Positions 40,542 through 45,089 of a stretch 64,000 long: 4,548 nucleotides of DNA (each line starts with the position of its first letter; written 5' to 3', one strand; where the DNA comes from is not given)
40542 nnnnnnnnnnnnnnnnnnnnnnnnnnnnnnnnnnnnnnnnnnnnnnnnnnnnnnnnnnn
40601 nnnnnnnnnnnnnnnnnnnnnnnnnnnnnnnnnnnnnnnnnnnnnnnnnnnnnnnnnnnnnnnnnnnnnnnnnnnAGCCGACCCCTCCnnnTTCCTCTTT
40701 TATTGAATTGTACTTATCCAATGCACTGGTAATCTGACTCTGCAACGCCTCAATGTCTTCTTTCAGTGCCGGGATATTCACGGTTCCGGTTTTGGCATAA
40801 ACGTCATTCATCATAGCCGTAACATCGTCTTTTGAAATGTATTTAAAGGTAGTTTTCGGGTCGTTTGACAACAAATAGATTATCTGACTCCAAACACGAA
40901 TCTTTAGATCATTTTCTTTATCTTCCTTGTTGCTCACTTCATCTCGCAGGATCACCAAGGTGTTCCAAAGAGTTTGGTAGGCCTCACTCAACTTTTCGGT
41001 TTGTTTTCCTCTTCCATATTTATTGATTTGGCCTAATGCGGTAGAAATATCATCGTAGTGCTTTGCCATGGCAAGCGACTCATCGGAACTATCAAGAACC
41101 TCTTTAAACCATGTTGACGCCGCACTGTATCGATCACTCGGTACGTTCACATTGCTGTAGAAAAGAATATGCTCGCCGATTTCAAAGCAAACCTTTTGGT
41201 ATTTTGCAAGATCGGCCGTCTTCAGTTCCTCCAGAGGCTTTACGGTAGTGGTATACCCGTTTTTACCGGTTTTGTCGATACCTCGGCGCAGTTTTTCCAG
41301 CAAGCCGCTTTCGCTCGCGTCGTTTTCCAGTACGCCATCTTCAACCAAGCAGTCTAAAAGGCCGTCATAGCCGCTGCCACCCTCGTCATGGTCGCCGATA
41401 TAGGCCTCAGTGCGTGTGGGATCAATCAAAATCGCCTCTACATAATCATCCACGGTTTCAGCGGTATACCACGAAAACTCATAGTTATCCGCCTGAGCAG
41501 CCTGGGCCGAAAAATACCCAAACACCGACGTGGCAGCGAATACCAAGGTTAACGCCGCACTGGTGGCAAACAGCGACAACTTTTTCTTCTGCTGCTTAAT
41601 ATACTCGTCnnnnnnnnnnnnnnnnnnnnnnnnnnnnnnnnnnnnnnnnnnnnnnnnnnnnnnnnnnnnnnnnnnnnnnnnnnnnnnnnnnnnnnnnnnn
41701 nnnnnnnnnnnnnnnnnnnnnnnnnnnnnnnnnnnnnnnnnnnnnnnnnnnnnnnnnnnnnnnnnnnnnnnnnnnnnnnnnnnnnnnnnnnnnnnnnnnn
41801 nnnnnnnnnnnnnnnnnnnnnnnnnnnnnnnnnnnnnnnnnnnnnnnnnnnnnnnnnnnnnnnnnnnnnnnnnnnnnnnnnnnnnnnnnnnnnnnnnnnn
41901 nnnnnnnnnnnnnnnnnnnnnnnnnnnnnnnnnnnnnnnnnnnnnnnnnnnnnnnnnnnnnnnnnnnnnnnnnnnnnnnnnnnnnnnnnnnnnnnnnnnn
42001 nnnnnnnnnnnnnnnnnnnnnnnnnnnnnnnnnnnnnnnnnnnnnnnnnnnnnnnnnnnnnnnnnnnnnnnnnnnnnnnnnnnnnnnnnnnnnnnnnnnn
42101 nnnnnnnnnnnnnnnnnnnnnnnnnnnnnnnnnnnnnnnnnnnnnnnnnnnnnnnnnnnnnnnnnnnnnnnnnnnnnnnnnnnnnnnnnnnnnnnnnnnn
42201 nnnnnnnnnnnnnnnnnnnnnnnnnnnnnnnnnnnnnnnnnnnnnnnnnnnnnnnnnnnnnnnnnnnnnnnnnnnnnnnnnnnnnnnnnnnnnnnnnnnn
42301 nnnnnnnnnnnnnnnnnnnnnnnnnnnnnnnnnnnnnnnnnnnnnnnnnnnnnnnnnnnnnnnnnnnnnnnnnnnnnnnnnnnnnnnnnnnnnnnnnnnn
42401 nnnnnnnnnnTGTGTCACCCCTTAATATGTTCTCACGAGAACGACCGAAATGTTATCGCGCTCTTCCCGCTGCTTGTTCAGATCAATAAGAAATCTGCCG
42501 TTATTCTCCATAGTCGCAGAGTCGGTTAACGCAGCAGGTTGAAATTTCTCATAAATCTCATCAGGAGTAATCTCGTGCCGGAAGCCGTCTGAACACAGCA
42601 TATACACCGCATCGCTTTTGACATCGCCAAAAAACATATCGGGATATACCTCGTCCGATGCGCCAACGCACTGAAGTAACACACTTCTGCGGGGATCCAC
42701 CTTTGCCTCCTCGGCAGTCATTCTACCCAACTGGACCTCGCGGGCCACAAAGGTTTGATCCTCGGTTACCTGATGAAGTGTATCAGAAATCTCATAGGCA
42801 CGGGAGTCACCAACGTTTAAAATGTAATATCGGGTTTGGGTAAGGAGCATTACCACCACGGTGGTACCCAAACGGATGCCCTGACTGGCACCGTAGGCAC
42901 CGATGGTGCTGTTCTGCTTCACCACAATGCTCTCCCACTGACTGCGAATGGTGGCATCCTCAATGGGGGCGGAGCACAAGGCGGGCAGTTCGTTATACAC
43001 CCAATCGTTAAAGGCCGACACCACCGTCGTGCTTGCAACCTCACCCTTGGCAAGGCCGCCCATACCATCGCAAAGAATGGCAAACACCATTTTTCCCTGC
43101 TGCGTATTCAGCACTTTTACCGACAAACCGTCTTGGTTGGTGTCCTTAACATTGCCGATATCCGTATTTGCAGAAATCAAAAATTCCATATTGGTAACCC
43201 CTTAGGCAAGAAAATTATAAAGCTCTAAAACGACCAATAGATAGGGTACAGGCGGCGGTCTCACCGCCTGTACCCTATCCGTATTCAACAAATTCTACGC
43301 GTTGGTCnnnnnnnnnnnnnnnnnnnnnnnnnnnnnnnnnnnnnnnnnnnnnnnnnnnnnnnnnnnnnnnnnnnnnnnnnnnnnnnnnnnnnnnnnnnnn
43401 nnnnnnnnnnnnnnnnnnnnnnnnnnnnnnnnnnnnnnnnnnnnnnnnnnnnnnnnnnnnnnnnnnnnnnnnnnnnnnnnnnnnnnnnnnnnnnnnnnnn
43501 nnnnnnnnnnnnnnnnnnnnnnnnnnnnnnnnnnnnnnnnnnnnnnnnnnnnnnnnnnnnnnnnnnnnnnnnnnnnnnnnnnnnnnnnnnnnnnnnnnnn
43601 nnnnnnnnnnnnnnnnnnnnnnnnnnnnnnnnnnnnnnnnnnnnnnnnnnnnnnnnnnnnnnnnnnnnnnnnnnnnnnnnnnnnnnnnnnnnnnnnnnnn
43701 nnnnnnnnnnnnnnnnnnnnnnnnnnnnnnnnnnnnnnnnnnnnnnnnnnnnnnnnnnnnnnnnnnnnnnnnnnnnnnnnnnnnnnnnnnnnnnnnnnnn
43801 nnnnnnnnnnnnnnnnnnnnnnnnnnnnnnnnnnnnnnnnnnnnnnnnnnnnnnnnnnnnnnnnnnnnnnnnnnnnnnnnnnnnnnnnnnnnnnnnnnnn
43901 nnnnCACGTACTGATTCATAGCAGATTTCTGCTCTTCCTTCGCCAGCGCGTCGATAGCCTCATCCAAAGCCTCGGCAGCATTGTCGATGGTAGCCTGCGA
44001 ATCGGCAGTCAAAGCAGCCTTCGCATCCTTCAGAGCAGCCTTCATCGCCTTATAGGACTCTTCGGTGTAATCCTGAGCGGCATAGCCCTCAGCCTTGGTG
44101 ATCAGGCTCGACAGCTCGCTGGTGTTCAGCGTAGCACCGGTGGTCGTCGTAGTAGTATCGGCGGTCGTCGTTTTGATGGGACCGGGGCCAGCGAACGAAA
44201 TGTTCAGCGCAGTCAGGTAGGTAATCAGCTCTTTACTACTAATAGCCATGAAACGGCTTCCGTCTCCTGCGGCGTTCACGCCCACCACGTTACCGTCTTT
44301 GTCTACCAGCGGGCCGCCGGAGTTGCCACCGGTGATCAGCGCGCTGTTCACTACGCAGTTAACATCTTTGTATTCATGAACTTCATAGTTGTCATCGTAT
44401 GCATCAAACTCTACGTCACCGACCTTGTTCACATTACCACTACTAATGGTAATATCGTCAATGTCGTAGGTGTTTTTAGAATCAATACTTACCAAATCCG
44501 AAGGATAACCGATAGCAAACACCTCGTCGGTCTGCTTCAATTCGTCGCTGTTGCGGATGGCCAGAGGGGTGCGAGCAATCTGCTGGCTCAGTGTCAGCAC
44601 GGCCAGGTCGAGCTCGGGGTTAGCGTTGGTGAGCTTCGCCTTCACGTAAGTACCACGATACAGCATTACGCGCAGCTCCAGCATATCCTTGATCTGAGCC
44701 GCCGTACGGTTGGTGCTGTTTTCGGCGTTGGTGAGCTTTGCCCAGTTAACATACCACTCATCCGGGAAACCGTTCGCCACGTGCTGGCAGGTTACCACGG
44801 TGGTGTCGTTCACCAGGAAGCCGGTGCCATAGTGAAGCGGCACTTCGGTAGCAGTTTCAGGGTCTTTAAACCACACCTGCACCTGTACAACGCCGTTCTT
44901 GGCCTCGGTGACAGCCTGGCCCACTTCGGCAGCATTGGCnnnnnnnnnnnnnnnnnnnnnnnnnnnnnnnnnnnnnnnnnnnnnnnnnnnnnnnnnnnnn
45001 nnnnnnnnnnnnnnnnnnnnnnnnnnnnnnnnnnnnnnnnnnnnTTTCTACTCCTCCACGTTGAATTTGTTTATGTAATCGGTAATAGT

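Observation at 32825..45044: Operon linking a Hanks kinase, a PP2C and an FHA reader fused to an extracytoplasmic protease with a 2,320-aa Ig-repeat surface protein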

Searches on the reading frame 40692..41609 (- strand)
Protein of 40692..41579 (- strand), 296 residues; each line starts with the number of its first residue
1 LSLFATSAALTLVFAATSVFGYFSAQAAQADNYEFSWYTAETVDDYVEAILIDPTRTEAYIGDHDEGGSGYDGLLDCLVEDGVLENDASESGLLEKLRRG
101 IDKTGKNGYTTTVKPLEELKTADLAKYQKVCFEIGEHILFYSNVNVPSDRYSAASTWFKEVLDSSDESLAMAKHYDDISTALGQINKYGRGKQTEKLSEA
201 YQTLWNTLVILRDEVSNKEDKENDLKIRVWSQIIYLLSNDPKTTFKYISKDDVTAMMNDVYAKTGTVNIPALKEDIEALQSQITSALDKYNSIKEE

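Call 36: find_homologous_proteins(query=window:40692-41579:-, max_evalue=0.001)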
Query seq(296 aa): 1934 candidates shared short words with the query, none scored E <= 0.001.
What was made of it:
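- Tried and rejected: Homologue search with the kinase ectodomain alone (call 36).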

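Call 63: predict_structure(alignment_id=A5)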
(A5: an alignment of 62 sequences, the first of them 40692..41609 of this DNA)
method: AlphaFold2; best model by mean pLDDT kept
length: 306 residues; sequences in the alignment: 62
mean_pLDDT: 91.6   pTM: 0.83
mean pLDDT of the five models: 91.6, 91.2, 90.0, 88.3, 87.5
residues with pLDDT >= 90: 218; 70-90: 81; 50-70: 7; < 50: 0
segments of 3 or more residues with pLDDT < 50: none
pLDDT, mean of each block of 10 residues (from residue 1): 87 90 88 87 94 95 96 77 93 79 91 89 96 97 95 91 96 90 96 96 95 97 92 92 93 88 96 92 94 94 77
secondary structure, 60 per line:
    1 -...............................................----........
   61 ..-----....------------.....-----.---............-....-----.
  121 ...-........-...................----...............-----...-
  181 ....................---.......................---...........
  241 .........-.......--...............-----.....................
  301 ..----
elements in order: H2-48 H53-62 H68-71 H84-88 H98-109 E111-114 E120-123 H125-132 H134-151 H157-171 H181-200 H204-226 H230-249 H251-257 H260-274 H280-302

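Call 65: fold_search(model_id=the predicted structure, library=pdb)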
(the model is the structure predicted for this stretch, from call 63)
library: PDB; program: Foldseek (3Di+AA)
matches with E <= 10: 889; with E <= 0.001: 0
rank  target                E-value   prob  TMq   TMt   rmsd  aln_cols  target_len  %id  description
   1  5mfo_A                8.2e-02  0.92  0.28  0.39  10.6       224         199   11  Designed armadillo repeat protein YIIIM3AIII (released 2017-09-13)
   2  6e9z_A                9.5e-02  0.69  0.23  0.28  13.5       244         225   11  DHF119 filament (released 2018-11-21)
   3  4v3r_A                9.5e-02  0.60  0.25  0.27  14.6       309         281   14  Designed armadillo repeat protein with 5 internal repeats, 2nd generation C-cap and 3rd generation N-cap. (released 2016-01-13)
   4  7rdr_A                1.1e-01  0.72  0.23  0.17  12.6       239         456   16  Circular tandem repeat protein with novel repeat topology and enhanced subunit contact surfaces (released 2021-09-01)
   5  8g4j_B                1.3e-01  0.41  0.19  0.16  12.0       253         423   13  Crystal structure of Cavia porcellus (guinea pig) importin-alpha 1 in cargo-free state (released 2023-02-22)
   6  6xns_B                1.5e-01  0.85  0.23  0.21  11.7       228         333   13  C3_crown-05 (released 2020-12-23)
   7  5mfo_E                1.5e-01  0.72  0.25  0.32  10.5       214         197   12  Designed armadillo repeat protein YIIIM3AIII (released 2017-09-13)
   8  2y4t_A                1.6e-01  0.85  0.31  0.24  13.6       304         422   12  Crystal structure of the human co-chaperone P58(IPK) (released 2011-08-10)
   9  4db8_A                1.6e-01  0.77  0.26  0.30  15.2       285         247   12  Designed Armadillo-repeat Protein (released 2012-05-16)
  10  3qky                  1.6e-01  0.77  0.27  0.31  14.6       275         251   10  Crystal structure of Rhodothermus marinus BamD (released 2011-04-20)
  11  6s9l_A                1.7e-01  0.57  0.29  0.30  14.0       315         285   13  Designed Armadillo Repeat protein Lock1 bound to (KR)4KLSF target (released 2020-02-19)
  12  5mfi_B                1.7e-01  0.63  0.26  0.30  11.2       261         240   14  Designed armadillo repeat protein YIII(Dq.V2)4CqI in complex with peptide (KR)4 (released 2017-09-13)
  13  6s9o_A                1.7e-01  0.30  0.23  0.21  14.3       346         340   11  Designed Armadillo Repeat protein internal Lock1 fused to target peptide KRKRKLKFKR (released 2020-02-19)
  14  5mfo_D                1.9e-01  0.54  0.21  0.28  11.8       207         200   12  Designed armadillo repeat protein YIIIM3AIII (released 2017-09-13)
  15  8y9r_A                1.9e-01  0.47  0.25  0.26  11.4       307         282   11  Crystal structure of Spiral2 microtubule-binding domain from Physcomitrella patens (released 2024-12-18)
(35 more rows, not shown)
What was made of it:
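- Tried and rejected: Foldseek of the kinase ectodomain (call 65).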

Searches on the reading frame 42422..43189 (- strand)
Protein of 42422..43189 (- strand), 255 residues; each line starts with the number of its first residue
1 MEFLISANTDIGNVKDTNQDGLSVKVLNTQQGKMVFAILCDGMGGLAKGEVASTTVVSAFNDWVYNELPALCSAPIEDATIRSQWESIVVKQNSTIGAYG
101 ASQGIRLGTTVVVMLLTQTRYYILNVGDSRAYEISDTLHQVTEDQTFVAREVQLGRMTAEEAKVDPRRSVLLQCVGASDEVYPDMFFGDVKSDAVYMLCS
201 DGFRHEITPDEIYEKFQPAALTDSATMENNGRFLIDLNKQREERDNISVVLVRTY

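Call 4: search_protein_families(library=pfam, proteins=[window:42422-43189:-], max_evalue=0.01)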
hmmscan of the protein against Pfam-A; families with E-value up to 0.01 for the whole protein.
window:42422-43189:- (255 aa): 2 families
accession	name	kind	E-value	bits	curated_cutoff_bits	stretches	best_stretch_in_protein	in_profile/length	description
PF13672.11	PP2C_2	-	3.7e-07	30.4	24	1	16-151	10-141/209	Protein phosphatase 2C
PF00481.26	PP2C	-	0.0042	17.2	20.3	1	98-145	94-140/255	Protein phosphatase 2C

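Call 34: search_protein_families(library=ncbifam, proteins=[window:42422-43189:-], max_evalue=0.01)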
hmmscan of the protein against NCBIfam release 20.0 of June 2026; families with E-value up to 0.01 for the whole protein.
window:42422-43189:- (255 aa): 2 families
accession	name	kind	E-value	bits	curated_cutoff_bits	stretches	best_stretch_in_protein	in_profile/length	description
NF033484.1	Stp1_PP2C_phos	equivalog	2.5e-50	171.1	230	1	9-252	2-231/232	Stp1/IreP family PP2C-type Ser/Thr phosphatase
NF011149.0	PRK14559.1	equivalog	1.9e-31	109.5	374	1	7-254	376-631/642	serine/threonine phosphatase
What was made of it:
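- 42422..43189 (-): PP2C/PPM phosphatase (255 aa; TseF-like). PP2C_2 (call 4); Stp1/IreP model 2.5e-50 (call 34).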

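Call 88: search_protein_families(library=padloc, proteins=[window:42422-43189:-], max_evalue=0.001)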
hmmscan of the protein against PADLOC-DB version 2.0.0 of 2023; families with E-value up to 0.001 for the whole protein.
window:42422-43189:- (255 aa): 1 family
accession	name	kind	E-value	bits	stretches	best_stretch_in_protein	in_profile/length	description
PDLC04518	PDC-M21C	-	6.7e-08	30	1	1-239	1-222/243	-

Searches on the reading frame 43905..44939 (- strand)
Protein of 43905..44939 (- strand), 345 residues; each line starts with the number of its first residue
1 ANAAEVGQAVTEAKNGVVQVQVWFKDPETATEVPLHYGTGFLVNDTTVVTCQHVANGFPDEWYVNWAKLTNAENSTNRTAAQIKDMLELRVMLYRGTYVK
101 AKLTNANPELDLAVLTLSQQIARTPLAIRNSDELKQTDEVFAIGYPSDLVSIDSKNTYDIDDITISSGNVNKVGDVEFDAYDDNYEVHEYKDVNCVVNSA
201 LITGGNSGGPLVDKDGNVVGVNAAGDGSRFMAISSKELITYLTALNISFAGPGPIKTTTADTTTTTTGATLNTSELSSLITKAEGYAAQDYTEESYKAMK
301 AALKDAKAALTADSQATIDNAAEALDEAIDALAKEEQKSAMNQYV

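Call 72: predict_structure(alignment_id=A6)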
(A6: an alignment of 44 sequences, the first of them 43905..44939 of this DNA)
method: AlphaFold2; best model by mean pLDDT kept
length: 345 residues; sequences in the alignment: 44
mean_pLDDT: 90.2   pTM: 0.73
mean pLDDT of the five models: 90.2, 89.4, 89.3, 88.9, 88.7
residues with pLDDT >= 90: 274; 70-90: 38; 50-70: 15; < 50: 18
segments of 3 or more residues with pLDDT < 50: 1-3, 256-267, 343-345
pLDDT, mean of each block of 10 residues (from residue 1): 72 96 95 94 98 90 94 96 95 92 97 98 97 97 87 75 95 96 86 98 95 98 94 98 95 56 50 94 96 97 97 95 96 81 48
secondary structure, 60 per line:
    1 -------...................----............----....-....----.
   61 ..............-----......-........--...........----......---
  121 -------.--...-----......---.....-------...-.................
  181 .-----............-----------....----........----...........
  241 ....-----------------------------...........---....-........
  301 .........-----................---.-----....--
elements in order: H8-16 E17-26 E31-42 E47-50 H52-55 H60-74 H80-85 E87-94 E97-107 E112-117 E139-144 H148-152 E164-181 E187-198 E210-213 E218-225 E230-234 H235-244 H274-284 H293-309 H315-330 H340-343

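Call 74: fold_search(model_id=the predicted structure, library=pdb)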
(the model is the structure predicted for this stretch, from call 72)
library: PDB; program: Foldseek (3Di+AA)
matches with E <= 10: 1077; with E <= 0.001: 715
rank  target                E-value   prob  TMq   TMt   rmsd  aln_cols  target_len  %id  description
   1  8se7_F                5.7e-17  1.00  0.48  0.82   2.8       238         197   23  HTRA-1 PDSA bound to CKP 1A8 (released 2024-07-03)
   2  8se7_A                2.4e-16  1.00  0.46  0.79   5.1       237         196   24  HTRA-1 PDSA bound to CKP 1A8 (released 2024-07-03)
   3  6z0y_C                2.8e-16  1.00  0.47  0.80   3.2       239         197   23  HtrA1 inactive protease domain S328A with CARASIL mutations D174R R274Q (released 2021-05-19)
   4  8se8_M                3.0e-16  1.00  0.47  0.79   5.0       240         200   24  HTRA-1 PD/SA bound to CKP 1G10 (released 2024-07-03)
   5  6z0y_B                4.0e-16  1.00  0.47  0.81   3.7       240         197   24  HtrA1 inactive protease domain S328A with CARASIL mutations D174R R274Q (released 2021-05-19)
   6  8se8_A                4.8e-16  1.00  0.46  0.80   4.8       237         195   24  HTRA-1 PD/SA bound to CKP 1G10 (released 2024-07-03)
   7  8se8_R                4.8e-16  1.00  0.47  0.80   3.1       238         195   24  HTRA-1 PD/SA bound to CKP 1G10 (released 2024-07-03)
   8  8se7_K                6.0e-16  1.00  0.47  0.82   3.7       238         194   23  HTRA-1 PDSA bound to CKP 1A8 (released 2024-07-03)
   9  8se7_R                7.6e-16  1.00  0.47  0.81   4.0       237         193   24  HTRA-1 PDSA bound to CKP 1A8 (released 2024-07-03)
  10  6z0x_B                1.3e-15  1.00  0.48  0.82   3.1       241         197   24  HtrA1 inactive protease domain S328A with CARASIL mutations D174R R274Q (released 2021-05-19)
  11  8sdp_A                1.5e-15  1.00  0.47  0.77   6.2       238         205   23  HTRA-1 PDSA bound to CKP 3A7 (released 2024-07-03)
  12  4ri0_B                1.7e-15  1.00  0.49  0.81   4.6       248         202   21  Serine Protease HtrA3, mutationally inactivated (released 2014-10-29)
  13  8sdm_B                1.8e-15  1.00  0.47  0.80   3.1       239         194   24  HTRA-1 PDSA bound to CKP 3B3 (released 2024-07-03)
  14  6z0e_A                1.8e-15  1.00  0.46  0.79   4.4       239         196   24  HtrA1 inactive protease domain S328A with CARASIL mutation R274Q (released 2021-05-19)
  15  8se8_F                1.9e-15  1.00  0.47  0.80   3.7       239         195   24  HTRA-1 PD/SA bound to CKP 1G10 (released 2024-07-03)
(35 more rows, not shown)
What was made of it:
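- Closest known: HtrA/DegP family serine proteases. Same: The fold matches (Foldseek E 6e-17, TM 0.8, call 74), the catalytic triad is present, and the location is extracytoplasmic.
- The protease has the HtrA fold (call 74), and HtrA enzymes are classical extracytoplasmic quality-control proteases (established knowledge).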
